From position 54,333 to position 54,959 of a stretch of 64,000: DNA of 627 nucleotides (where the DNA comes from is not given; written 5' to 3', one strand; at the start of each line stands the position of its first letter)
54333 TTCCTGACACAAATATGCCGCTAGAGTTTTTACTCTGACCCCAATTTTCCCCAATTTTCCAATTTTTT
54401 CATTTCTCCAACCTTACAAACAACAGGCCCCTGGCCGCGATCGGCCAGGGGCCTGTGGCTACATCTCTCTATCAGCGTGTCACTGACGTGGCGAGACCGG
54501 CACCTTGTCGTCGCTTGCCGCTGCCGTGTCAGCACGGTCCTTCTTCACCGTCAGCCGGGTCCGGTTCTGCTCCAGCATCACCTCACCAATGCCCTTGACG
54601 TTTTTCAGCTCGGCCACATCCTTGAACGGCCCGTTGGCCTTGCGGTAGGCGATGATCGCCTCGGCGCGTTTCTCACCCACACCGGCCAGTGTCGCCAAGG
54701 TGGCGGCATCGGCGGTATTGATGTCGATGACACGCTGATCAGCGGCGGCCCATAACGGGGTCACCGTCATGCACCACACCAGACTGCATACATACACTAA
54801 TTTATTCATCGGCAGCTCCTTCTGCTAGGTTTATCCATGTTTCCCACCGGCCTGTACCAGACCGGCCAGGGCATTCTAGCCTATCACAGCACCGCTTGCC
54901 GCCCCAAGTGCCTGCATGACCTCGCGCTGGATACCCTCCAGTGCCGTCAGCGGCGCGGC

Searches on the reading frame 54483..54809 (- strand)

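Call 48: search_protein_families(library=pfam, proteins=[window:54483-54809:-], max_evalue=0.00001)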
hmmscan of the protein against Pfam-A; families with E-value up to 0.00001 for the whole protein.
window:54483-54809:- (109 aa): 4 families
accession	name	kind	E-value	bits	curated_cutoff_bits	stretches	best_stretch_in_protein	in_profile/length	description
PF12836.13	HHH_3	-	1.2e-22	80.2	27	1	25-87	3-65/65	Helix-hairpin-helix motif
PF00633.29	HHH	-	1.9e-10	40.4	24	1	28-55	3-30/30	Helix-hairpin-helix motif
PF03934.19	T2SSK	-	6.7e-08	33.2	24.2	1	28-88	1-62/63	Type II secretion system (T2SS), protein K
PF14520.12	HHH_5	-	3.5e-06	27.8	27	0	28-54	27-53/57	Helix-hairpin-helix domain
